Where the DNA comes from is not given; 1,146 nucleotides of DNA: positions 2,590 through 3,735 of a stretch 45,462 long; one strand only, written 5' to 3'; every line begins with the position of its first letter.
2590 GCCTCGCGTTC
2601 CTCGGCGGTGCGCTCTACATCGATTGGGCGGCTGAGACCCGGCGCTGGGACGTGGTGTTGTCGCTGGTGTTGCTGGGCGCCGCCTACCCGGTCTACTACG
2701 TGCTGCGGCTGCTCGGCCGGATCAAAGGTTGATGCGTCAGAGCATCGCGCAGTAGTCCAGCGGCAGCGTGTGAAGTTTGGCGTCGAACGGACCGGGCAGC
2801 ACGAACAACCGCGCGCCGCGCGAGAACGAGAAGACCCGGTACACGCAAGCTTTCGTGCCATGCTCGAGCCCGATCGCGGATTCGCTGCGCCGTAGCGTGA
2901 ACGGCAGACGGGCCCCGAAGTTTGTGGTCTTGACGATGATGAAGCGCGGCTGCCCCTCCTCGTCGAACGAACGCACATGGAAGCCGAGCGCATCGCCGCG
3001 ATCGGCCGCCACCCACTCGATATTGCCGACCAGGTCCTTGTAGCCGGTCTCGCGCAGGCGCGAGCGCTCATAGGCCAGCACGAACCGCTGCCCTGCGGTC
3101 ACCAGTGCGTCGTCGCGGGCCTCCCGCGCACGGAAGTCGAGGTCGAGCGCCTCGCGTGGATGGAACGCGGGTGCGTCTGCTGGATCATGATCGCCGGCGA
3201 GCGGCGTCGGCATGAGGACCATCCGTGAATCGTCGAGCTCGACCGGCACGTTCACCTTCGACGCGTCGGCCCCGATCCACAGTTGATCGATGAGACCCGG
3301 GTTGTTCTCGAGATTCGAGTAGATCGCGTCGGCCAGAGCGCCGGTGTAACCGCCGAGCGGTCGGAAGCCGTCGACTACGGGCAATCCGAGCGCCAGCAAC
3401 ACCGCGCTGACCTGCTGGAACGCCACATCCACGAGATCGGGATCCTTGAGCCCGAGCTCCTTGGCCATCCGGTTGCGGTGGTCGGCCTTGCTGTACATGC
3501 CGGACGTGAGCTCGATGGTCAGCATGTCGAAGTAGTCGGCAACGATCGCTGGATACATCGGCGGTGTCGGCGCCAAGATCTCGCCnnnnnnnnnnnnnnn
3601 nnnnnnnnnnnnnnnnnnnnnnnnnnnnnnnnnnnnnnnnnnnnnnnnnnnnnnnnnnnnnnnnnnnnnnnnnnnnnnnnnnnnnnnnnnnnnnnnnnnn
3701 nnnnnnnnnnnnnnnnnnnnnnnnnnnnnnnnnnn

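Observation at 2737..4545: Solitary reader / spacer / nuclease-fold protein with substituted catalytic core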

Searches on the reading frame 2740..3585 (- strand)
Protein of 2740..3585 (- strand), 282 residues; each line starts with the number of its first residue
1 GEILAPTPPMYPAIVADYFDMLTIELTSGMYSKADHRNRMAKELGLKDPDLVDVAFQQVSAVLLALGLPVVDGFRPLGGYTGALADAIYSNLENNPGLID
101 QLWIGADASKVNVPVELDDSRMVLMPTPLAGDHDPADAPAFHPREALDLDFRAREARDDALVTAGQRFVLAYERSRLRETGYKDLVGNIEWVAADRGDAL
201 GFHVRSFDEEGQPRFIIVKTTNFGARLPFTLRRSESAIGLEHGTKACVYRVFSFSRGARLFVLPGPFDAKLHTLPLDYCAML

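Call 6: find_homologous_proteins(query=window:2740-3585:-, max_evalue=0.001)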
Query window:2740-3585:- (282 aa): 5 proteins with E <= 0.001 among 8000 candidates.
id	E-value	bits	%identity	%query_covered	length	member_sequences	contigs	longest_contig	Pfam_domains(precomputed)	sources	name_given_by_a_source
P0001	6.9e-122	424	71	97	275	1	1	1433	PF13020.13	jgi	jgi:hypothetical protein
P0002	3.8e-113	395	67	93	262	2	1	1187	PF13020.13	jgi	jgi:hypothetical protein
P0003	4.3e-80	287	66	71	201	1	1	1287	PF13020.13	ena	-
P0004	3.1e-36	143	35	95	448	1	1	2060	PF13391.13,PF13020.13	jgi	jgi:hypothetical protein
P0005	1.4e-33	134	36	89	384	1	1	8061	PF26345.1,PF13020.13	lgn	-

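Call 11: search_protein_families(library=pfam, proteins=[P0004, P0005], max_evalue=1)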
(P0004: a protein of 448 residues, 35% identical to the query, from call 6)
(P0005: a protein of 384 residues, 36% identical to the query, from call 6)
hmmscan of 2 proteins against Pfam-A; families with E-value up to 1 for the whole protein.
P0004 (448 aa): 2 families
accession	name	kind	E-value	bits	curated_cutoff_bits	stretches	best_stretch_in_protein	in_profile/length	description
PF13020.12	NOV_C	-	5.7e-19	68.4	22.1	1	330-427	1-90/91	Protein NO VEIN, C-terminal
PF13391.12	HNH_2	-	4.3e-11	42.9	21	1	76-129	1-65/66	HNH endonuclease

P0005 (384 aa): 2 families
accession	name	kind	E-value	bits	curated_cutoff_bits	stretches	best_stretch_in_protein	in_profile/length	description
PF13020.12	NOV_C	-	4.3e-17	62.4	22.1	1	260-358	1-90/91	Protein NO VEIN, C-terminal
PF21725.3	T7SS_signal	-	0.21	11.9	27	1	250-308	6-65/241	Putative T7SS secretion signal domain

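Call 13: find_related_loci(query=A1, collection=genome_contigs, flank=10000)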
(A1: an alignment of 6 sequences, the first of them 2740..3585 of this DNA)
Query A1 (282 aa) in genome_contigs; peptide patterns used: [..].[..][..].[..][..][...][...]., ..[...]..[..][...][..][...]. (x = any residue, [..] = any of these).
599 stretches matched a pattern (row limit reached: there are more); 467 encode a relative of the query (tblastn E <= 1e-3); the best 80 are kept; 80 distinct loci.
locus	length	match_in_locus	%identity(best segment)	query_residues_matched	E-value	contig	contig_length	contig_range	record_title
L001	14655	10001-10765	47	11-265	5e-73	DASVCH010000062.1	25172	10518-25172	MAG TPA_asm: Gammaproteobacteria bacterium isolate SMAG_U2001 k141_625676, whole genome shotgun sequence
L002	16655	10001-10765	47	11-265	2e-72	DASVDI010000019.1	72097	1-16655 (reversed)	MAG TPA_asm: Gammaproteobacteria bacterium isolate SMAG_U2029 k141_74052, whole genome shotgun sequence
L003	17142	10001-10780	45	5-263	3e-70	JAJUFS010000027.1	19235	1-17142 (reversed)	MAG: Gammaproteobacteria bacterium isolate bin17 k141_33177_length_19235_cov_37.2838, whole genome shotgun sequence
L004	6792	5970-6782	35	13-282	3e-48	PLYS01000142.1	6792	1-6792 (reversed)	MAG: Betaproteobacteria bacterium isolate palsa_1004 73.20120700_P3D.248_contig_786347, whole genome shotgun sequence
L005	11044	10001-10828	38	13-280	1e-47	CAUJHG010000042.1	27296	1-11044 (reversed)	MAG: Pseudomonadota bacterium isolate KLAP73 genome assembly, contig: KLAP73_857331, whole genome shotgun sequence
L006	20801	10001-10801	34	13-280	2e-47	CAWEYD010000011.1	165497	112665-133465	MAG: uncultured beta proteobacterium isolate MFD05942.bin.4.8 genome assembly, contig: contig_52286, whole genome shotgu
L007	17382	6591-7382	36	13-280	8e-48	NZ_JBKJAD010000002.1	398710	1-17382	Azonexus caeni strain KACC11481 NODE_2_length_398710_cov_169.548493, whole genome shotgun sequence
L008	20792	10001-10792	36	13-280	2e-47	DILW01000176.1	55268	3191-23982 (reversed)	MAG TPA_asm: Betaproteobacteria bacterium UBA5582 UBA5582_contig_181, whole genome shotgun sequence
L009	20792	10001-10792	36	13-280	6e-47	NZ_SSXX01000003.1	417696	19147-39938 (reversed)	Dechloromonas sp. H13 XMAS_Iso4_NODE_3_length_417696_cov_84.2825, whole genome shotgun sequence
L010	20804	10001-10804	39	13-280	3e-47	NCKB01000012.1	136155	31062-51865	MAG: Lysobacterales bacterium 15-68-25 04302015_15_scaffold_12, whole genome shotgun sequence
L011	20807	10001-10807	38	13-280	6e-47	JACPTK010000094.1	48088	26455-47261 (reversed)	MAG: Betaproteobacteria bacterium isolate NC_groundwater_730_Ag_S-0.65um_65_27 S37_SO-6_scaffold_537097, whole genome sh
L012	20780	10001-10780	36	13-281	2e-46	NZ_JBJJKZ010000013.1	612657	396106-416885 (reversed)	Marinobacter sp. M1N3S26 1146, whole genome shotgun sequence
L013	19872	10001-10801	36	13-280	6e-46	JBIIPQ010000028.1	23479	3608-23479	MAG: Burkholderiaceae bacterium isolate ME2003-06-09_3300049597_group2_bin68 Rohwer_bin2303_scaffold_294_c1, whole genom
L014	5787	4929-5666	39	9-256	1e-45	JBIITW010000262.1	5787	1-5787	MAG: Burkholderiales bacterium isolate ME2004-08-06_3300043437_group2_bin11 Rohwer_bin2330_scaffold_18975_c1, whole geno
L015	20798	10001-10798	36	13-280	2e-47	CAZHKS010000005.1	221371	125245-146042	MAG TPA_asm: uncultured Thiobacillus sp. isolate binchicken_co284_118 genome assembly, contig: NODE_95_length_221371_cov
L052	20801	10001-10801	34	13-280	3e-43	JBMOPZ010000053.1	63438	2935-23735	MAG: Pseudomonadota bacterium isolate Betzabe_MAG141 MAG141_53, whole genome shotgun sequence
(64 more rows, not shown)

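Call 19: search_protein_representatives(alignment_id=A1)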
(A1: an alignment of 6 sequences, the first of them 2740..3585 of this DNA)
Query: 6 sequences, 357 profile positions. Proteins with E-value up to 0.001 (for the whole library): 8154; up to 1e-10: 4751; up to 1e-30: 1118. The best 150 are listed.
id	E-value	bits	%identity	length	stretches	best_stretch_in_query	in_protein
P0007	1.5e-131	455.1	-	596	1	84-356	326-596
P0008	1.0e-99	350.4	-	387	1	19-355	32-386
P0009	2.1e-94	332.9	-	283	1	77-356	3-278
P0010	6.1e-94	331.4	-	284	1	74-353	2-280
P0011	1.4e-93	330.2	-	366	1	75-355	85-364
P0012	5.7e-92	324.9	-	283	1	74-356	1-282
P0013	7.0e-92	324.6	-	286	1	73-356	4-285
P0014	1.5e-91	323.5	-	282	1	76-356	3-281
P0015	5.5e-91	321.7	-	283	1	76-355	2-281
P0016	6.9e-91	321.3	-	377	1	5-355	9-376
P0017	2.2e-90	319.7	-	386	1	30-355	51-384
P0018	1.6e-89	316.9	-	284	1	75-355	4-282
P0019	2.6e-89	316.1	-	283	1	74-355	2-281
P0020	3.2e-89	315.8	-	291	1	78-355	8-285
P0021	3.8e-89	315.6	-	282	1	74-353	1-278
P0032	1.7e-86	306.9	-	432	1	65-343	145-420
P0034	2.3e-86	306.4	-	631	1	74-355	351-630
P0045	6.4e-84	298.4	-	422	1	75-356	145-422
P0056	6.5e-83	295.1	-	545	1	74-354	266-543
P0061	5.5e-82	292.1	-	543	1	74-354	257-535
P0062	5.8e-82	292.0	-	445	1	73-355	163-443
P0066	1.5e-81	290.6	-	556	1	4-354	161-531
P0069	3.4e-81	289.5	-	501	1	27-356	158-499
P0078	1.9e-80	287.0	-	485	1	75-338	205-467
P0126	4.3e-77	276.0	-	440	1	74-355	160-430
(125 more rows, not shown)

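Call 30: search_protein_families(library=pfam, proteins=[L002:10924-12330:+, L002:12637-14607:+, L002:8077-8622:-, L002:6541-8013:-, L002:3668-5983:-, L002:8672-9139:-, L003:8221-8847:-, L003:4154-6691:-], max_evalue=0.00001)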
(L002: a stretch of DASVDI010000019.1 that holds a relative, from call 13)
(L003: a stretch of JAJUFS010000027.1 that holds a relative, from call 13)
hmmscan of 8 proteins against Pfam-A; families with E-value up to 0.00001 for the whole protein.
L002:10924-12330:+ (468 aa): 1 family
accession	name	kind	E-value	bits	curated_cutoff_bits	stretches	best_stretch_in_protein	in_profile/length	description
PF00082.27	Peptidase_S8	-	2.4e-48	165.3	21.8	1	139-458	1-288/288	Subtilase family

L002:12637-14607:+ (656 aa): 1 family
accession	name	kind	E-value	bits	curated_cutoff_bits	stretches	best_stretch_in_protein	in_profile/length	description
PF03169.20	OPT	-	2.4e-96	324.3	25.8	1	33-610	1-621/623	OPT oligopeptide transporter protein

L002:8077-8622:- (181 aa): 1 family
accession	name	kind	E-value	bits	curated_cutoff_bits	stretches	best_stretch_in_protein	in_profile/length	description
PF06803.17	DUF1232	-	9.1e-10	38.6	23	1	86-116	5-35/37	Protein of unknown function (DUF1232)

L002:6541-8013:- (490 aa): 1 family
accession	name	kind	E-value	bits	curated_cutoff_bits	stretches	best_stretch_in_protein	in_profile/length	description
PF03553.21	Na_H_antiporter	-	7.2e-55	186.8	23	1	167-474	1-303/303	Na+/H+ antiporter family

L002:3668-5983:- (771 aa): 4 families
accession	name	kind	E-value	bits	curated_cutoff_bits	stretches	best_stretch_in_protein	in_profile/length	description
PF17804.6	TSP_NTD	-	3.7e-62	210.3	26.4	1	123-302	6-188/188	Tail specific protease N-terminal domain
PF03572.23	Peptidase_S41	-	1.4e-48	165.1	24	1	433-614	1-164/165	Peptidase family S41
PF11818.13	DUF3340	-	2.8e-28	99.4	28.6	1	619-753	1-154/155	C-terminal domain of tail specific protease (DUF3340)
PF00595.29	PDZ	-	1.1e-10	42.2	23.2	1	312-390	7-80/81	PDZ domain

L002:8672-9139:- (155 aa): 0 families

L003:8221-8847:- (208 aa): 1 family
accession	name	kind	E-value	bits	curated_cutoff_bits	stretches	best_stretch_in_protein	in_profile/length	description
PF06803.17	DUF1232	-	1e-06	28.8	23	1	113-143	5-35/37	Protein of unknown function (DUF1232)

L003:4154-6691:- (845 aa): 4 families
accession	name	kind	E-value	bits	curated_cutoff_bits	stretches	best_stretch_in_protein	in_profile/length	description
PF17804.6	TSP_NTD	-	8.2e-59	199.4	26.4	1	198-376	6-188/188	Tail specific protease N-terminal domain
PF03572.23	Peptidase_S41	-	2.5e-49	167.5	24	1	507-688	1-164/165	Peptidase family S41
PF11818.13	DUF3340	-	2.4e-26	93.2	28.6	1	694-827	2-154/155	C-terminal domain of tail specific protease (DUF3340)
PF00595.29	PDZ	-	2.5e-11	44.2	23.2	1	388-464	8-80/81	PDZ domain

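Call 31: find_encoding_contigs(protein=P0056, flank=10000, max_places=4)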
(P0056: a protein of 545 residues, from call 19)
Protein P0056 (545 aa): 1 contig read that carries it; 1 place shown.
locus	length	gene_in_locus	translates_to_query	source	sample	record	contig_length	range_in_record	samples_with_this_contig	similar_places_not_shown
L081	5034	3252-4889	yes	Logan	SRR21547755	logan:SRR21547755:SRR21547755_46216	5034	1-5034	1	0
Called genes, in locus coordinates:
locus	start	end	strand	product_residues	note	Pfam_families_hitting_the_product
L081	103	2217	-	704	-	PF17804:TSP_NTD, PF00595:PDZ, PF03572:Peptidase_S41, PF11818:DUF3340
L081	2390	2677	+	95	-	-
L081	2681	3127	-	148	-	-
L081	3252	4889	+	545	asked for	PF13020:NOV_C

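Call 32: find_encoding_contigs(protein=P0034, flank=10000, max_places=4)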
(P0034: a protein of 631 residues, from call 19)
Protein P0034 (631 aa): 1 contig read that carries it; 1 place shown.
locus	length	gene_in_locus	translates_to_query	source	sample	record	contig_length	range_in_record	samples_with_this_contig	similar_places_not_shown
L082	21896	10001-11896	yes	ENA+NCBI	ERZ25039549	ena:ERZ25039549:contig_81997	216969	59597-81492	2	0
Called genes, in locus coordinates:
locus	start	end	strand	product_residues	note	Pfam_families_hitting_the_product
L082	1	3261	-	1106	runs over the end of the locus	PF00873:ACR_tran, PF03176:MMPL, PF00873:ACR_tran, PF03176:MMPL (weak)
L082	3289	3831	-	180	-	PF11101:DUF2884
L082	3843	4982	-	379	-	PF00364:Biotin_lipoyl (weak), PF25917:BSH_RND, PF25973:BSH_CzcB, PF25984:BSH_YknX (weak), PF25954:Beta-barrel_RND_2, PF25990:Beta-barrel_YknX (weak), PF25975:CzcB_C, PF25989:YknX_C, +3 more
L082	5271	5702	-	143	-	PF00571:CBS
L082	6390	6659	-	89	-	-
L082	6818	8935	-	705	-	PF17804:TSP_NTD, PF00595:PDZ, PF17820:PDZ_6 (faint), PF03572:Peptidase_S41, PF11818:DUF3340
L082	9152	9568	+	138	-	-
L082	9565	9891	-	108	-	-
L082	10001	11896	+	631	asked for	PF13020:NOV_C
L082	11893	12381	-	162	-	-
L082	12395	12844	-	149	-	PF07179:SseB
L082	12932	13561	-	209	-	PF10399:UCR_Fe-S_N, PF00355:Rieske (weak)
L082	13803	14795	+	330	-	PF16881:LIAS_N, PF04055:Radical_SAM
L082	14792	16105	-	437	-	PF00070:Pyr_redox (faint), PF00890:FAD_binding_2, PF01266:DAO, PF03486:HI0933_like (faint), PF07992:Pyr_redox_2 (faint), PF13450:NAD_binding_8 (weak), PF13738:Pyr_redox_3 (faint)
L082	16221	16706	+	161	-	PF04828:GFA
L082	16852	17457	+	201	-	PF13505:OMP_b-brl, PF01389:OmpA_membrane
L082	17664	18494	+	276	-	PF01435:Peptidase_M48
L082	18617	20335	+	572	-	PF00990:GGDEF, PF00563:EAL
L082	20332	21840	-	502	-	PF03553:Na_H_antiporter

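Call 33: find_encoding_contigs(protein=P0078, flank=10000, max_places=4)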
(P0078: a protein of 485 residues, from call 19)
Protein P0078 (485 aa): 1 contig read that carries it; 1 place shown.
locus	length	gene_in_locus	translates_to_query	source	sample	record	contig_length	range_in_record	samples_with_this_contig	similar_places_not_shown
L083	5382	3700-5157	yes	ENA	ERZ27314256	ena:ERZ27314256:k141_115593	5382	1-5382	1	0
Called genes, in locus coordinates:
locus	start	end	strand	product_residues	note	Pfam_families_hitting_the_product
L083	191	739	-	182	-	PF06803:DUF1232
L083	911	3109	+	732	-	PF13432:TPR_16 (faint), PF00515:TPR_1 (faint), PF07719:TPR_2 (faint), PF13181:TPR_8 (faint), PF13414:TPR_11 (faint), PF13424:TPR_12 (faint), PF13428:TPR_14 (faint), PF14559:TPR_19 (faint), +2 more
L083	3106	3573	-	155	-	-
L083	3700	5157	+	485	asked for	PF13020:NOV_C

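Call 51: predict_structure(alignment_id=A4)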
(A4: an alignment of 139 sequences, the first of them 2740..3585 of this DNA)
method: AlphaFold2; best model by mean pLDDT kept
length: 282 residues; sequences in the alignment: 139
mean_pLDDT: 90.8   pTM: 0.88
mean pLDDT of the five models: 90.8, 90.6, 89.9, 89.4, 89.0
residues with pLDDT >= 90: 202; 70-90: 66; 50-70: 11; < 50: 3
segments of 3 or more residues with pLDDT < 50: 1-3
pLDDT, mean of each block of 10 residues (from residue 1): 70 97 93 98 96 96 90 91 92 89 75 92 93 67 79 83 96 98 98 96 98 98 92 95 98 94 93 87 88
secondary structure, 60 per line:
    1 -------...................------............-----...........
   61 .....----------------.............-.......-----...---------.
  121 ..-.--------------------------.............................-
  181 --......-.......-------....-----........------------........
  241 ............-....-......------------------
elements in order: H8-26 H33-44 H50-65 H82-94 H96-102 H151-179 H183-188 H192-196 E204-207 E213-220 H233-245 E246-252 H254-257 E259-264

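Call 53: fold_search(model_id=the predicted structure, library=pdb)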
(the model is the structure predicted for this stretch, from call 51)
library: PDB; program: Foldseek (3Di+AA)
matches with E <= 10: 113; with E <= 0.001: 0
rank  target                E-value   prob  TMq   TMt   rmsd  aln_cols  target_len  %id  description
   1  8a4c_C                6.9e-02  0.84  0.24  0.31   8.2       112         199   10  Structure of human Rep15:Rab3B complex. (released 2022-08-10)
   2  6s48_B                2.0e-01  0.09  0.16  0.19  22.9       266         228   14  AvaII RESTRICTION ENDONUCLEASE IN COMPLEX WITH PARTIALLY CLEAVED dsDNA (released 2020-05-20)
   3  8a4a_A                2.4e-01  0.54  0.23  0.29   8.7       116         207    9  Structure of human Rep15 in complex with bovine Rab3C. (released 2022-08-10)
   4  8a4c_A                3.1e-01  0.60  0.24  0.31   8.1       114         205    8  Structure of human Rep15:Rab3B complex. (released 2022-08-10)
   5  8a4b_C                3.1e-01  0.47  0.23  0.30   6.6       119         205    9  Structure of human Rep15:Rab3B_Q81L complex. (released 2022-08-10)
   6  8a4b_A                3.1e-01  0.33  0.23  0.30  11.0       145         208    8  Structure of human Rep15:Rab3B_Q81L complex. (released 2022-08-10)
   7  6s48_A                3.1e-01  0.15  0.22  0.26  23.2       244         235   15  AvaII RESTRICTION ENDONUCLEASE IN COMPLEX WITH PARTIALLY CLEAVED dsDNA (released 2020-05-20)
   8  5e3c_A                4.6e-01  0.06  0.16  0.08  18.2       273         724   13  Structure of human DPP3 in complex with hemorphin like opioid peptide IVYPW (released 2016-04-13)
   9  9iab_A                7.2e-01  0.08  0.15  0.15  12.6       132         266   16  Structure of the Argonaute-associated Cas4 family protein 1 (ACE1) from Chroococcidiopsis thermalis (CtACE1) (released 2025-04-23)
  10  9iab_B                7.6e-01  0.09  0.16  0.16  14.8       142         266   13  Structure of the Argonaute-associated Cas4 family protein 1 (ACE1) from Chroococcidiopsis thermalis (CtACE1) (released 2025-04-23)
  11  9qcc_Q                1.4e+00  0.23  0.23  0.17   5.1       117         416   15  Activated XauSPARDA filament assembly with bound dsDNA substrate (released 2025-12-17)
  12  6g3b_A                1.5e+00  0.03  0.14  0.16  21.3       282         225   12  AvaII restriction endonuclease in complex with an RNA/DNA hybrid (released 2019-04-10)
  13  7eu8_B                1.5e+00  0.01  0.09  0.04  20.2       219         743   14  Structure of the human GluN1-GluN2B NMDA receptor in complex with S-ketamine,glycine and glutamate (released 2021-07-28)
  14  5zyv_A                1.8e+00  0.10  0.20  0.25   9.9       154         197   12  Crystal structure of human MGME1 with single strand DNA2 and Ca2+ (released 2018-09-19)
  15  4ic1_D                1.9e+00  0.16  0.17  0.22   4.1        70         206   13  Crystal structure of SSO0001 (released 2013-01-16)
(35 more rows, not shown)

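Call 62: search_protein_families(library=pfam, alignment_id=A5, max_evalue=0.00001)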
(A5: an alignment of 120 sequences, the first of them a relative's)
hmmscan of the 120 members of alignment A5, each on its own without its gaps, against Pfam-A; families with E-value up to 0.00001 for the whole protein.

A. member 1, L006:4497-6425:- (642 aa): 0 families

B. families by the number of members that match (of 120 scanned): 127 families (the first 25 are shown)
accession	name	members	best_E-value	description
PF13649.12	Methyltransf_25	3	5.4e-19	Methyltransferase domain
PF08241.18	Methyltransf_11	3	2.5e-18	Methyltransferase domain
PF01797.21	Y1_Tnp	3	1.1e-13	Transposase IS200 like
PF13489.12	Methyltransf_23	3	8.2e-11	Methyltransferase domain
PF08242.18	Methyltransf_12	3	1.5e-10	Methyltransferase domain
PF00488.27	MutS_V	2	2.1e-86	MutS domain V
PF04187.18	Cofac_haem_bdg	2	5.8e-59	Haem-binding uptake, Tiki superfamily, ChaN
PF15902.12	Sortilin-Vps10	2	2.7e-35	Sortilin, neurotensin receptor 3,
PF00128.31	Alpha-amylase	2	2e-20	Alpha amylase, catalytic domain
PF08463.15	EcoEI_R_C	2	4e-19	EcoEI R protein C-terminal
PF02661.23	Fic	2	2.8e-18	Fic/DOC family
PF04151.21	PPC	2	3.5e-17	Bacterial pre-peptidase C-terminal domain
PF13847.12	Methyltransf_31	2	6e-17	Methyltransferase domain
PF02012.26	BNR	2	7.6e-14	BNR/Asp-box repeat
PF07883.17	Cupin_2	2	7.2e-13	Cupin domain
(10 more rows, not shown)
